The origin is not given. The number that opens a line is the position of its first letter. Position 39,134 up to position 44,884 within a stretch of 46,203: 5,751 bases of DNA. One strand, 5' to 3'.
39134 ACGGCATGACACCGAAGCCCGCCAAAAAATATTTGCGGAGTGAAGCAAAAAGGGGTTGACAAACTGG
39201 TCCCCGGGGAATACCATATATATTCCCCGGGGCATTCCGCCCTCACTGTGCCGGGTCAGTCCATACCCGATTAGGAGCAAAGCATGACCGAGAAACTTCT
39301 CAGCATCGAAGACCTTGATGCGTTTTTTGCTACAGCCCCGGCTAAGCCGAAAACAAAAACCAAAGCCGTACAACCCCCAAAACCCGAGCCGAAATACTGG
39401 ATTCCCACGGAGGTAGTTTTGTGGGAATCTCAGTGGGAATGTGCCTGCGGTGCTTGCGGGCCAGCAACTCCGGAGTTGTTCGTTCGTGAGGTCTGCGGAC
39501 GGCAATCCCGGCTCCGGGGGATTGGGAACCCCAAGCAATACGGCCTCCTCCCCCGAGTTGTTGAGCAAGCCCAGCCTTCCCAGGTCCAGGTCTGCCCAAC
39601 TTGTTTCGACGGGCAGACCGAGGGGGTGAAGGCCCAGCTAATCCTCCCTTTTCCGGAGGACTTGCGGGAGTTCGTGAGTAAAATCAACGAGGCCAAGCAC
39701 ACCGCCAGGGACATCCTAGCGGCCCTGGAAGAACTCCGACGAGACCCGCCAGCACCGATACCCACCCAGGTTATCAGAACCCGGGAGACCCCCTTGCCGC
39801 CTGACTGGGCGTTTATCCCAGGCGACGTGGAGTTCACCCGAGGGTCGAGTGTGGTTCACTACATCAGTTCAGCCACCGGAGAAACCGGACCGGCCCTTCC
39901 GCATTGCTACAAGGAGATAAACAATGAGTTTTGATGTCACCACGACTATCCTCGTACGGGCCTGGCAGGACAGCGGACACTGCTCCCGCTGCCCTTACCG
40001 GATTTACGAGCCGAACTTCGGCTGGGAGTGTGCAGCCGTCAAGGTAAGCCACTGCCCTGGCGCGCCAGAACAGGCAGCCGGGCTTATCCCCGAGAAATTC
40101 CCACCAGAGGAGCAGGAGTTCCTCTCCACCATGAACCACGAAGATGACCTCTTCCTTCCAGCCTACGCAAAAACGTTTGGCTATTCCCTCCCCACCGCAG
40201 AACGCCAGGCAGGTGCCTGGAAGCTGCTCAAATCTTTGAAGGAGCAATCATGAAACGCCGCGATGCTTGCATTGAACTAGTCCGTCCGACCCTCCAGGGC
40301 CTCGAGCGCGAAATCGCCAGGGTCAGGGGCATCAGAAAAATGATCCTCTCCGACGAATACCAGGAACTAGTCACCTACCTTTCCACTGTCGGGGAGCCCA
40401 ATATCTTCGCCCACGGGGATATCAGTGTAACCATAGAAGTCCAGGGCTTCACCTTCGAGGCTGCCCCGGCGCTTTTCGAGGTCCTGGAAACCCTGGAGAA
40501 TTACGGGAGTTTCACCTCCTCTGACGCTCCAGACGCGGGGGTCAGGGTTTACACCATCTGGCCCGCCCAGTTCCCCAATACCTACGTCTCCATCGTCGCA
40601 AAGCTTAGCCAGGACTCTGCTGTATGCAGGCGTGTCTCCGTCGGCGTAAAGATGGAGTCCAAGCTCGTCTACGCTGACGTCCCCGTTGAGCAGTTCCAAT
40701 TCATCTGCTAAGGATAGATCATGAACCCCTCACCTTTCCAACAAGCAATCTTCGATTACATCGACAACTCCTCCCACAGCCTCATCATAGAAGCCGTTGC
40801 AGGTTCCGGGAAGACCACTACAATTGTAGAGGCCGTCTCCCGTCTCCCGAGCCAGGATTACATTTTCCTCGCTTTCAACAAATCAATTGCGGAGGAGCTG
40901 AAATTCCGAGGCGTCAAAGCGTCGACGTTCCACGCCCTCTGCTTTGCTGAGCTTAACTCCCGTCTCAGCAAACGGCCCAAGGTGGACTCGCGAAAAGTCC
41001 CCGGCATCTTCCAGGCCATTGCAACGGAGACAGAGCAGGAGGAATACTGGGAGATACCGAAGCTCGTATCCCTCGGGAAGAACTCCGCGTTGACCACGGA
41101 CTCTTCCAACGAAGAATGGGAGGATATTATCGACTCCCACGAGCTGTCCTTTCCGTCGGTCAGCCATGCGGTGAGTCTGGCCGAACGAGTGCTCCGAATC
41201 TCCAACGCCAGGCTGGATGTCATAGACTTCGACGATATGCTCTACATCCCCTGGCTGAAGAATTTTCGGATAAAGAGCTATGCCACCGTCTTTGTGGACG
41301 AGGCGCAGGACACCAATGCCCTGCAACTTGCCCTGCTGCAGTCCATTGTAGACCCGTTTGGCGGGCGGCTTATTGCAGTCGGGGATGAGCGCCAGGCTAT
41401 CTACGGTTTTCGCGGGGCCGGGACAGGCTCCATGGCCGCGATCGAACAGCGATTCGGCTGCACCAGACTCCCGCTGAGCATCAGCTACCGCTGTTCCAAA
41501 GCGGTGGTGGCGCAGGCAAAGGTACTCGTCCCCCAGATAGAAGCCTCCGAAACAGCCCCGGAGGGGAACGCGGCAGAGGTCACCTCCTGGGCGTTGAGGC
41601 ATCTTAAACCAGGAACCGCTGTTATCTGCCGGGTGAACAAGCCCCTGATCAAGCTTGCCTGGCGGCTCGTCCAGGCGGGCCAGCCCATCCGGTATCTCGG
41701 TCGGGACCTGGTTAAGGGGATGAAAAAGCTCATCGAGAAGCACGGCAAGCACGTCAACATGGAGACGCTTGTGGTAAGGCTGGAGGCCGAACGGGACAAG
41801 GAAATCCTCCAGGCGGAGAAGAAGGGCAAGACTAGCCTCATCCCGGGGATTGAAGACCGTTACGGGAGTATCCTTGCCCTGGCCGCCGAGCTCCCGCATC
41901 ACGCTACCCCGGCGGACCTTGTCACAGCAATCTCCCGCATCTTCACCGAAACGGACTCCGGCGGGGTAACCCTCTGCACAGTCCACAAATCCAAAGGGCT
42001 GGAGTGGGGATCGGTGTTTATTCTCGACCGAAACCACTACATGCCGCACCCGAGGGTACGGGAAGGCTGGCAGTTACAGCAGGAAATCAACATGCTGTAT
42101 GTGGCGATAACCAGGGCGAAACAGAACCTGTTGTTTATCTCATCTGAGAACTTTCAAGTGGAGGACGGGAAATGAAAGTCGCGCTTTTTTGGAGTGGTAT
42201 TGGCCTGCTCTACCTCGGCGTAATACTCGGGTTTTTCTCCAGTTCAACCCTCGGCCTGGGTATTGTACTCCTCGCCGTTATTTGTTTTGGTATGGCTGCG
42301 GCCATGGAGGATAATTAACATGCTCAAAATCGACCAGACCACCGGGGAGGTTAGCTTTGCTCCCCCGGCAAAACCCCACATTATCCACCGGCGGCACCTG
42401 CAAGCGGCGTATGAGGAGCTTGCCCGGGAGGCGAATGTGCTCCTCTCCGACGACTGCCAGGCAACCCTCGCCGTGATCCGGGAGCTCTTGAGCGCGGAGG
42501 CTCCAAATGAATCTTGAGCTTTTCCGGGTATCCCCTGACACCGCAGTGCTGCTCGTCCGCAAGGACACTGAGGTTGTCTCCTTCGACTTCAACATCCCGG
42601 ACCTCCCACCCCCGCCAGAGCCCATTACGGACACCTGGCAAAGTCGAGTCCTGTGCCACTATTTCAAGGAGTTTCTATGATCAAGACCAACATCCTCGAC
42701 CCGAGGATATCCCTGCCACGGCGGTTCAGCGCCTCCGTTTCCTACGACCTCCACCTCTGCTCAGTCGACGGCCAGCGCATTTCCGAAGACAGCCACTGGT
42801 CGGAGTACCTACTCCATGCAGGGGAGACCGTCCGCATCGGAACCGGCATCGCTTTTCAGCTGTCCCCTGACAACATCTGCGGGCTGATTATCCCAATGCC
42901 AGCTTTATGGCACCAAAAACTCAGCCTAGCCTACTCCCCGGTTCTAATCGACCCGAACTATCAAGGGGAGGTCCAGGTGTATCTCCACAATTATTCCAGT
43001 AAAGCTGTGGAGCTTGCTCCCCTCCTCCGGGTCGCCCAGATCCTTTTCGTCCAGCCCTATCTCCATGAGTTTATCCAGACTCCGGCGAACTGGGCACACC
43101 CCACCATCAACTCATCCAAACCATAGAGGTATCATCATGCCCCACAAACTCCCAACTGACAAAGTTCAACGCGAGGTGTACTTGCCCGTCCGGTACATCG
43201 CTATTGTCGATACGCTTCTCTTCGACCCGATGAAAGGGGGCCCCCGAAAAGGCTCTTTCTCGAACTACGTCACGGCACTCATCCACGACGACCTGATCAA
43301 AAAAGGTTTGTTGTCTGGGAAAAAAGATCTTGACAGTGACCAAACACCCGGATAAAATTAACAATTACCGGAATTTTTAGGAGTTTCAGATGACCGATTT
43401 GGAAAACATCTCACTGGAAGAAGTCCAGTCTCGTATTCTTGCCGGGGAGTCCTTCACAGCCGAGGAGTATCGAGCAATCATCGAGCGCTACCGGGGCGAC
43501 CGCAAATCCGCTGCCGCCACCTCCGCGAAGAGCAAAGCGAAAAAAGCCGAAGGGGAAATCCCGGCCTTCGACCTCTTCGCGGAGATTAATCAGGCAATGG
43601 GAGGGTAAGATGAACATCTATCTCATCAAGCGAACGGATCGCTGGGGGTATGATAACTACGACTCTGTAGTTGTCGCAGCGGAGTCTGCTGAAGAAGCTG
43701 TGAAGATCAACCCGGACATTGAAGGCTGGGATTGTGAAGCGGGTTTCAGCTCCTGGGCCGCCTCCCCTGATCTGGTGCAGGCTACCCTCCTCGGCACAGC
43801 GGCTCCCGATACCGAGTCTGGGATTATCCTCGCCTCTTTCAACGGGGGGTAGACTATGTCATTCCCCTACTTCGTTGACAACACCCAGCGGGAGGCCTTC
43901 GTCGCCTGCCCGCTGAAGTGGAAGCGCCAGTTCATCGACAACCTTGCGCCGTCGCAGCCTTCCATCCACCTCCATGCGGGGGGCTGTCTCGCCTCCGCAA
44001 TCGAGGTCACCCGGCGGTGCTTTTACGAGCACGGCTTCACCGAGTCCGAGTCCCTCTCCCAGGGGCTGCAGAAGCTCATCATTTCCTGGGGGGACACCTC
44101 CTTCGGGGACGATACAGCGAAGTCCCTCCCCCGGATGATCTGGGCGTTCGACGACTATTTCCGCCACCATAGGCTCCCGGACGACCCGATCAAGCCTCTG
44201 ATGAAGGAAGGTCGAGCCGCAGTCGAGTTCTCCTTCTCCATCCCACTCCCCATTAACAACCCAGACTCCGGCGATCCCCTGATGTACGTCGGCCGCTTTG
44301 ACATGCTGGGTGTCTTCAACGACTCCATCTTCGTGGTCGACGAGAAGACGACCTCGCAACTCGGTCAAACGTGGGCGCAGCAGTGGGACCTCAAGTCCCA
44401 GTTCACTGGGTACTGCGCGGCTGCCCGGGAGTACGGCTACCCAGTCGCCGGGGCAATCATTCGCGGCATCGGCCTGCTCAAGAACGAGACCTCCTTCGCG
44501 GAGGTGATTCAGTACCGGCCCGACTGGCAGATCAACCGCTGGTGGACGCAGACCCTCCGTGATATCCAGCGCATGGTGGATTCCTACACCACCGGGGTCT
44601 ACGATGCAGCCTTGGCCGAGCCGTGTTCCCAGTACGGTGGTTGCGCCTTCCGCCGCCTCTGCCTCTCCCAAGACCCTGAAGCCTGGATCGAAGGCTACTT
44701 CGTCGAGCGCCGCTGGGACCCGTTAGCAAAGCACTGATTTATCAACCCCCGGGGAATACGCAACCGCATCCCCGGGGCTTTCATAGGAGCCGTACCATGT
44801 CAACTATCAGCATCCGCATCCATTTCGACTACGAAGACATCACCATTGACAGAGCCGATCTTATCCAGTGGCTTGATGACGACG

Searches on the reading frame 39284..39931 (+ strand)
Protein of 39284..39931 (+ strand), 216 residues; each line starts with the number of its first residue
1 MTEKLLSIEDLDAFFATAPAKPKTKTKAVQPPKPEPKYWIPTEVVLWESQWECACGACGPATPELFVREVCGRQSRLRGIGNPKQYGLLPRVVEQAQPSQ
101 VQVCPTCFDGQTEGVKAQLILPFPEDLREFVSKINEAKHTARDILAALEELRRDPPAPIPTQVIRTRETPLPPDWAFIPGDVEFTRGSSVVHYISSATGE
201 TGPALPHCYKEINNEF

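Call 15: search_protein_families(library=pfam, max_evalue=0.01, proteins=[window:39284-39931:+])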
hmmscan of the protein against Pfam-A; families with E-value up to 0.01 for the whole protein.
window:39284-39931:+ (216 aa): 0 families

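Call 28: search_protein_families(library=phrogs, max_evalue=0.001, proteins=[window:39284-39931:+])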
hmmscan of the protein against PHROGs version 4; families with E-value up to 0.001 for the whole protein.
window:39284-39931:+ (216 aa): 0 families

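Call 72: find_related_loci(query=window:39284-39931:+, collection=viral_contigs, flank=6000)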
Query window:39284-39931:+ (216 aa) in viral_contigs; peptide patterns used: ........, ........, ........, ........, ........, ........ (x = any residue, [..] = any of these).
1 stretches matched a pattern, but none encodes a relative of the query by tblastn (E <= 1e-3).

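Call 73: find_homologous_proteins(query=window:39284-39931:+, max_evalue=0.00001)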
Query window:39284-39931:+ (216 aa): 11 proteins with E <= 0.00001 among 331 candidates.
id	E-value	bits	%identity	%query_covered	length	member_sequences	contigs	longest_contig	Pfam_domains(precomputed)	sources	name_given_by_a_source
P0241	1.4e-144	498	100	100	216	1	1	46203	-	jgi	-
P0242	7.1e-64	234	50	92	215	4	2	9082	-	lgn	-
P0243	1.4e-61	226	51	100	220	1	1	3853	-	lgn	-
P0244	2.6e-59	219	52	84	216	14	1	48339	-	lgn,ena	-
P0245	3.1e-55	205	51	98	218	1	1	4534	-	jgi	-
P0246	3.7e-54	202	50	98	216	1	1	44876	-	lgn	-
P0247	3.2e-52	196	49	98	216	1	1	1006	-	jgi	jgi:hypothetical protein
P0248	9.8e-51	191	48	97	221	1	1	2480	-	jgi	-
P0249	2.8e-50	189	48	96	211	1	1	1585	-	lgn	-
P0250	1.2e-45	174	47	96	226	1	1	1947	-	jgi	jgi:hypothetical protein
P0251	9.4e-45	171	47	80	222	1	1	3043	-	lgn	-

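Call 74: find_encoding_contigs(protein=P0244, flank=10000, max_places=1)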
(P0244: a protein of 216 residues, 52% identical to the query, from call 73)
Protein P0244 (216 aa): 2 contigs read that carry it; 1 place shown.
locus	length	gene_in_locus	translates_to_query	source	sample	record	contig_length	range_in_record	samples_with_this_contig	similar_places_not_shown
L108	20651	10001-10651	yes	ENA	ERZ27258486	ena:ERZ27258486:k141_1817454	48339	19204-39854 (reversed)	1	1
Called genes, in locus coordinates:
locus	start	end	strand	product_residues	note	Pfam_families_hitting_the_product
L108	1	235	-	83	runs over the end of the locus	-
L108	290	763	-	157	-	-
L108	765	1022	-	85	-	-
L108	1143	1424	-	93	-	-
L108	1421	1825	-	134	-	-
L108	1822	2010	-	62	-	-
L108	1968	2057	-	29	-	-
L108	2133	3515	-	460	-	PF25077:DUF7800 (weak), PF09423:PhoD (faint)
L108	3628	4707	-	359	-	-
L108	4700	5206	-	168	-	-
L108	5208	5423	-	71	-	-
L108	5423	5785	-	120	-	-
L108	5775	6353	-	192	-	-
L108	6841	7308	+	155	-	-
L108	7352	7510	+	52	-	-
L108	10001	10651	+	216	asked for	-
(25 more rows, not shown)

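Call 75: find_encoding_contigs(protein=P0246, flank=10000, max_places=1)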
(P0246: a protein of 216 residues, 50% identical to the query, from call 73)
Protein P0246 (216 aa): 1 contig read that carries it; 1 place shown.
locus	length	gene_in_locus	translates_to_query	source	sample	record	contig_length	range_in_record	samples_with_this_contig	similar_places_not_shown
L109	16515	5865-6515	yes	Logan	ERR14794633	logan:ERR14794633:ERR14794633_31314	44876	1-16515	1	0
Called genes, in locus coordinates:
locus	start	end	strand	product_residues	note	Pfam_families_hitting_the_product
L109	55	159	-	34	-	-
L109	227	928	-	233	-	PF01476:LysM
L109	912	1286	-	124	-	-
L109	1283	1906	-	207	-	-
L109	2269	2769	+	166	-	-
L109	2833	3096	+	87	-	-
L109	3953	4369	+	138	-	-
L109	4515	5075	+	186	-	-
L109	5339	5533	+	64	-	-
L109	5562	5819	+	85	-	-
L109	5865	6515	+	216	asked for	-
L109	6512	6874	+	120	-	-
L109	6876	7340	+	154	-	-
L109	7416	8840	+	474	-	PF00580:UvrD-helicase, PF13245:AAA_19, PF13604:AAA_30 (faint), PF01443:Viral_helicase1 (faint), PF13361:UvrD_C, PF13538:UvrD_C_2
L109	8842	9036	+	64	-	-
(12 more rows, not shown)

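Call 116: predict_structure(alignment_id=A10)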
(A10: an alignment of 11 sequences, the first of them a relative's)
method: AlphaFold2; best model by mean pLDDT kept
length: 216 residues; sequences in the alignment: 11
mean_pLDDT: 64.8   pTM: 0.32
mean pLDDT of the five models: 64.8, 64.0, 63.0, 62.8, 55.5
residues with pLDDT >= 90: 0; 70-90: 96; 50-70: 59; < 50: 61
segments of 3 or more residues with pLDDT < 50: 113-119, 160-169, 174-186, 188-216
pLDDT, mean of each block of 10 residues (from residue 1): 60 62 57 74 82 83 82 85 79 80 72 48 64 84 81 62 44 48 44 42 43 43
secondary structure, 60 per line:
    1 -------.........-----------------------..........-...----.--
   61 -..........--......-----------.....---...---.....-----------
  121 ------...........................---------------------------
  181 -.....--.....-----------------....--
elements in order: H8-16 E40-49 E51-53 E62-71 E74-79 E91-95 E99-101 H105-109 H127-153 E182-186 E189-193 E211-214

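Call 118: fold_search(model_id=the predicted structure, library=pdb)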
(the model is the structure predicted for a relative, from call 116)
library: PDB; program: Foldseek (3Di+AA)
matches with E <= 10: 78; with E <= 0.001: 0
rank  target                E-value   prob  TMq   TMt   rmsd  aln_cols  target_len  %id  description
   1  9j9h_d                4.0e-01  0.28  0.15  0.30   6.7        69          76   10  High-resolution cryo-EM structure of the Plasmodium falciparum 80S ribosome bound to RACK1 and E-tRNA (released 2025-06-04)
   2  7pzy_AL               8.0e-01  0.35  0.15  0.34   5.8        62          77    6  Structure of the vacant Candida albicans 80S ribosome (released 2022-05-18)
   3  5yvq_A                1.7e+00  0.10  0.11  0.07  17.1       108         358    6  Complex of Mu phage tail fiber and its chaperone (released 2019-05-22)
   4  3bp1_D                1.7e+00  0.08  0.12  0.11   9.5        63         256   10  Crystal structure of putative 7-cyano-7-deazaguanine reductase QueF from Vibrio cholerae O1 biovar eltor (released 2008-01-08)
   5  2hx6_MODEL_1_A        1.9e+00  0.20  0.11  0.15   5.2        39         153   26  Solution structure analysis of the phage T4 endoribonuclease RegB (released 2006-10-31)
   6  3q0x_B                1.9e+00  0.06  0.13  0.14  23.0       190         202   14  N-terminal coiled-coil dimer domain of C. reinhardtii SAS-6 homolog Bld12p (released 2011-02-09)
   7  6xv2_MODEL_1_A        2.0e+00  0.15  0.16  0.21  13.1       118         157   14  Full structure of RYMV P1 protein, derived from crystallographic and NMR data. (released 2021-02-03)
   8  4u2j_A                2.0e+00  0.04  0.13  0.18  22.9       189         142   12  N-terminal domain of C. Reinhardtii SAS-6 homolog bld12p variant Q93E F145W (NN27) (released 2015-07-29)
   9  6w9r_A                2.3e+00  0.10  0.14  0.17   5.5        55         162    9  Crystal structure of an OTU deubiquitinase from Wolbachia pipientis wMel bound to ubiquitin (released 2020-07-01)
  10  6t8d                  2.7e+00  0.15  0.14  0.09   3.7        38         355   13  The cytotoxin MakB from Vibrio cholerae (released 2020-11-18)
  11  6w9r_B                2.7e+00  0.10  0.14  0.17   5.1        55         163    9  Crystal structure of an OTU deubiquitinase from Wolbachia pipientis wMel bound to ubiquitin (released 2020-07-01)
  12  8fru_k                2.9e+00  0.11  0.15  0.32   5.8        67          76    4  60S subunit of the Giardia lamblia 80S ribosome (released 2024-01-31)
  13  2nwv                  3.0e+00  0.14  0.10  0.18  20.6        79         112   10  Crystal structure of XisI protein-like (YP_323822.1) from Anabaena Variabilis ATCC 29413 at 1.85 A resolution (released 2006-11-28)
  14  6w9r_F                3.0e+00  0.09  0.14  0.17   5.6        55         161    9  Crystal structure of an OTU deubiquitinase from Wolbachia pipientis wMel bound to ubiquitin (released 2020-07-01)
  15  6w9r_D                3.0e+00  0.09  0.14  0.17   5.5        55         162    9  Crystal structure of an OTU deubiquitinase from Wolbachia pipientis wMel bound to ubiquitin (released 2020-07-01)
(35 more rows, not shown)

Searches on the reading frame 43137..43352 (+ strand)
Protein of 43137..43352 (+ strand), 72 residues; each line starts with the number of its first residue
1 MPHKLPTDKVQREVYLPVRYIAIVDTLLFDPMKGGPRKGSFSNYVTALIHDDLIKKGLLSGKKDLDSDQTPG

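Call 29: search_protein_families(library=phrogs, max_evalue=0.001, proteins=[window:43137-43352:+])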
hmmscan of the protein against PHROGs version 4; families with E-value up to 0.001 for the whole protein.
window:43137-43352:+ (72 aa): 0 families

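Call 66: search_solved_structures(query=window:43137-43352:+, max_evalue=10)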
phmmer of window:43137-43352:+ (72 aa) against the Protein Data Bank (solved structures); distinct sequences matched with E-value up to 10: 0.

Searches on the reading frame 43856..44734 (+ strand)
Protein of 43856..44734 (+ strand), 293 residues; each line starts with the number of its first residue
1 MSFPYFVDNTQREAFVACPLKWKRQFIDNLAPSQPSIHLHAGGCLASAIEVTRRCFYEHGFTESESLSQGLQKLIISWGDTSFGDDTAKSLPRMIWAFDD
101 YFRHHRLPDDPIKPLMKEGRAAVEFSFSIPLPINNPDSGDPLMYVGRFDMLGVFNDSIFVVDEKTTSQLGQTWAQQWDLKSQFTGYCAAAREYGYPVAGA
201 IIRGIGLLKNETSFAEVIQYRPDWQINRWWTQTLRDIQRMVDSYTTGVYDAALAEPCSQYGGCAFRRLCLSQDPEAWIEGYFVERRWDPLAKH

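Call 16: search_protein_families(library=pfam, max_evalue=0.01, proteins=[window:43856-44734:+])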
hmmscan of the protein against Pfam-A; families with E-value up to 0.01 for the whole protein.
window:43856-44734:+ (293 aa): 1 family
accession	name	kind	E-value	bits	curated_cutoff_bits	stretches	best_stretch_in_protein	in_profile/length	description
PF12705.13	PDDEXK_1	-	6.8e-11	43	22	1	11-269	6-246/247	PD-(D/E)XK nuclease superfamily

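Call 59: find_homologous_proteins(query=window:43856-44734:+, max_evalue=1e-20)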
Query window:43856-44734:+ (293 aa): 1074 proteins with E <= 1e-20 among 1675 candidates; the best 120 are listed.
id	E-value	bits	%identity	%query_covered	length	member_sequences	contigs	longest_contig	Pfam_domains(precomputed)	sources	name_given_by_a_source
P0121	2.6e-161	554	75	100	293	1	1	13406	PF12705.14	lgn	-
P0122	3.3e-160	551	76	100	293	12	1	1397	PF12705.14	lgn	-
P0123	2.7e-158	544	75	100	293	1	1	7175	PF12705.14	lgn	-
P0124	7.5e-158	543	75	100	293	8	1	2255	PF12705.14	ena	-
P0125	1.7e-156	538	75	100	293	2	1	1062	PF12705.14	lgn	-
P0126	2.5e-156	538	75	100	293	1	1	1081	PF12705.14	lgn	-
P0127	2.0e-153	528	73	100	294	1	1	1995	PF12705.14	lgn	-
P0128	7.5e-140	484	69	100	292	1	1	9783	PF12705.14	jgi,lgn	jgi:hypothetical protein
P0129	1.0e-137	477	69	99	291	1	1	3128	PF12705.14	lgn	-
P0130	2.0e-135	469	68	99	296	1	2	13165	PF12705.14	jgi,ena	jgi:hypothetical protein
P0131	3.0e-135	469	67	100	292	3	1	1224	PF12705.14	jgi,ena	jgi:hypothetical protein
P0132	2.8e-134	465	67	100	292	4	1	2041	PF12705.14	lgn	-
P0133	3.8e-134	465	66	100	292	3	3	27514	PF12705.14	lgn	-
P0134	1.4e-131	457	66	100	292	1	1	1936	PF12705.14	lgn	-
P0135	2.2e-127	443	63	100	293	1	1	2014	PF12705.14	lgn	-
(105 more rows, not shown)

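Call 60: find_encoding_contigs(protein=P0121, flank=10000, max_places=2)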
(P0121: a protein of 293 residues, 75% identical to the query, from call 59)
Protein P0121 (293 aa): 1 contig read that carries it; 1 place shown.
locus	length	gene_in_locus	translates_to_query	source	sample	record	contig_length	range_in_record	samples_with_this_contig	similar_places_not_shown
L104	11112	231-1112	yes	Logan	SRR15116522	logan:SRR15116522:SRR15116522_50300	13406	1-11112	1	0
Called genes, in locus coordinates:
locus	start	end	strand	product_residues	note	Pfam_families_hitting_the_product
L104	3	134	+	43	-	?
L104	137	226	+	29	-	-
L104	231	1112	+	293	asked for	PF12705:PDDEXK_1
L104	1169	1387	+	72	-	-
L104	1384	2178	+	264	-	PF13479:AAA_24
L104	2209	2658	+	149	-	-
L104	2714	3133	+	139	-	-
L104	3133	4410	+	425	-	PF02195:ParB_N, PF01555:N6_N4_Mtase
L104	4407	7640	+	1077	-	PF03167:UDG, PF01612:DNA_pol_A_exo1, PF00476:DNA_pol_A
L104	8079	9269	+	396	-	PF13148:DUF3987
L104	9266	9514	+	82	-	-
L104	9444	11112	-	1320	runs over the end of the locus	?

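Call 61: find_encoding_contigs(protein=P0133, flank=10000, max_places=2)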
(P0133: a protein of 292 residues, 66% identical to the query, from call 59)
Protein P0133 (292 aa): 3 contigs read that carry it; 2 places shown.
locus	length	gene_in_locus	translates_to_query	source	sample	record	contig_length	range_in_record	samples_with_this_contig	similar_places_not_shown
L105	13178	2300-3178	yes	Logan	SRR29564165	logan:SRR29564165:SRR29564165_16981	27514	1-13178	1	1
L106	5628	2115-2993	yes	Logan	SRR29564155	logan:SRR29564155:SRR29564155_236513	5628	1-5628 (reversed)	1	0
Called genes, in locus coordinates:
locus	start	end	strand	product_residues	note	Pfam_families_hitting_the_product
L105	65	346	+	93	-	-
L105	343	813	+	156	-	-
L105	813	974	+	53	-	-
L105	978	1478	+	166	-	PF22769:DCD (weak), PF00692:dUTPase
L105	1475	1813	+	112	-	-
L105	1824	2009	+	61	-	-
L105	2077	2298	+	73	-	-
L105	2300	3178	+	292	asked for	PF12705:PDDEXK_1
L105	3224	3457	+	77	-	-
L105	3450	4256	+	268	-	PF13479:AAA_24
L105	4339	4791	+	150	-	PF05037:DUF669 (faint)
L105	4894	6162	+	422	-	PF02195:ParB_N, PF01170:UPF0020 (faint), PF01555:N6_N4_Mtase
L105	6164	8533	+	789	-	PF03167:UDG, PF01612:DNA_pol_A_exo1, PF00476:DNA_pol_A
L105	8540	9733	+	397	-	PF13148:DUF3987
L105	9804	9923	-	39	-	-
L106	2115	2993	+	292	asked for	PF12705:PDDEXK_1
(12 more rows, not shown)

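Call 62: find_encoding_contigs(protein=P0123, flank=10000, max_places=2)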
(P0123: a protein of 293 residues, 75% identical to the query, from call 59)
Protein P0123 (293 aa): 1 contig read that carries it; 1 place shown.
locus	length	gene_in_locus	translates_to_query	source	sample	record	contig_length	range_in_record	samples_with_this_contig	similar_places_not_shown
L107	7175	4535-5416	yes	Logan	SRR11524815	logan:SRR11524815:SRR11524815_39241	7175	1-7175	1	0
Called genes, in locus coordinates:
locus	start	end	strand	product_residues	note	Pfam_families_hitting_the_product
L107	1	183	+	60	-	?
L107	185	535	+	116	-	-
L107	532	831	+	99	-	-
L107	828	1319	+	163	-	-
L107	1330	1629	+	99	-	-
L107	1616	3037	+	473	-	PF00580:UvrD-helicase, PF13245:AAA_19, PF13604:AAA_30 (faint), PF01443:Viral_helicase1 (faint), PF13361:UvrD_C, PF13538:UvrD_C_2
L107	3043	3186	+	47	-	-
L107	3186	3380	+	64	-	-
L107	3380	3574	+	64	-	-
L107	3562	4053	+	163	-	PF00692:dUTPase, PF22769:DCD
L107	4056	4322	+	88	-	-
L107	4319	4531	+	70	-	-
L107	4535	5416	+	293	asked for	PF12705:PDDEXK_1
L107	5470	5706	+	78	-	-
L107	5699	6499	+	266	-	PF13479:AAA_24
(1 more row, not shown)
